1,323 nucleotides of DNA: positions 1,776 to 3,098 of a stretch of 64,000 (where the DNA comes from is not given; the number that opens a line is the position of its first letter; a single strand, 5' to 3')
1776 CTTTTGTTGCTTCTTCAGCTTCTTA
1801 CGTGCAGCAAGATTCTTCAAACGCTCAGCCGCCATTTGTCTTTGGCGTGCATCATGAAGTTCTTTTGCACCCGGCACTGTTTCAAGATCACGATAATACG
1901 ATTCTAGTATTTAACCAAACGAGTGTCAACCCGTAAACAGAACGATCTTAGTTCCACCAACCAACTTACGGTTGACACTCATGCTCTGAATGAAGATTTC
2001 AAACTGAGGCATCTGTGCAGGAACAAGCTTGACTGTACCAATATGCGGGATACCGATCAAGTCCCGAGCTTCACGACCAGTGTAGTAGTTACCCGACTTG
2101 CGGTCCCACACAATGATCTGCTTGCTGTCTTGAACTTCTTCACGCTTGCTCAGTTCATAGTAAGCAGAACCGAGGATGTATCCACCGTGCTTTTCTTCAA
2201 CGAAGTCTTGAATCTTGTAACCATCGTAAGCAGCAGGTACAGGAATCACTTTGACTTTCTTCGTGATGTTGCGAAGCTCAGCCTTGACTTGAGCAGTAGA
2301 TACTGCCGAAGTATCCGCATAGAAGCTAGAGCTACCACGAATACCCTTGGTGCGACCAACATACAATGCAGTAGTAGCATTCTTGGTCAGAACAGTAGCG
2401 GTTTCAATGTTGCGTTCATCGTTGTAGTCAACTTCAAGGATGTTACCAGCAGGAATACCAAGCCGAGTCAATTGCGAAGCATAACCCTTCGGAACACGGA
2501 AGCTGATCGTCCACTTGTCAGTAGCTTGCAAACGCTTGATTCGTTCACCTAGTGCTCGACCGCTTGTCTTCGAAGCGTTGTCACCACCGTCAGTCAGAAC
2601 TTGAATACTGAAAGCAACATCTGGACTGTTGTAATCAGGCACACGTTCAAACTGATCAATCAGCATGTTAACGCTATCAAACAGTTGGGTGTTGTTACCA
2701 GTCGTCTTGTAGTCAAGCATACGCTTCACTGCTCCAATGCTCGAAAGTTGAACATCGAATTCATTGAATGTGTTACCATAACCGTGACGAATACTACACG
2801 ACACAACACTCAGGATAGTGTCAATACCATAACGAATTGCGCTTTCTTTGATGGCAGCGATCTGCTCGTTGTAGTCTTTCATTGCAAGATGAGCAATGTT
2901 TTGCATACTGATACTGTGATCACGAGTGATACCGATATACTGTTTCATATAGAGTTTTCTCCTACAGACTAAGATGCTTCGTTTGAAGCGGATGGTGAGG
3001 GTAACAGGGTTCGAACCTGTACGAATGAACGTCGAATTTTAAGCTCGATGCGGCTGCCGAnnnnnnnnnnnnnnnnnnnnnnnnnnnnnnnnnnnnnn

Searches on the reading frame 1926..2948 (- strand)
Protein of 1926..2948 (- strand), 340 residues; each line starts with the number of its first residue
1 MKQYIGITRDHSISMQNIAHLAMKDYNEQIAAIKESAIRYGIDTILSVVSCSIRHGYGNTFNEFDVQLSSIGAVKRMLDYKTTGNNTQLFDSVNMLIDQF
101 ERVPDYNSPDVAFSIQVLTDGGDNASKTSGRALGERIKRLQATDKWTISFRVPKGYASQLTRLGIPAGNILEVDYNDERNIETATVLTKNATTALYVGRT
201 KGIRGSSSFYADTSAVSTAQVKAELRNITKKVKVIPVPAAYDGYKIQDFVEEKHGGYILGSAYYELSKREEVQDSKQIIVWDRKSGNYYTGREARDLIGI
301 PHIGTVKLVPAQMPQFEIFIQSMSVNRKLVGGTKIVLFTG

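Call 22: search_protein_families(library=phrogs, proteins=[window:1926-2948:-], max_evalue=0.00001)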
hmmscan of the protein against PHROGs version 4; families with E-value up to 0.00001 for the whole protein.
window:1926-2948:- (340 aa): 1 family
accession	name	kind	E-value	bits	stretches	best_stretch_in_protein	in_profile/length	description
phrog_26613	-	unknown function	5e-80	270.4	1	1-338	11-344/345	-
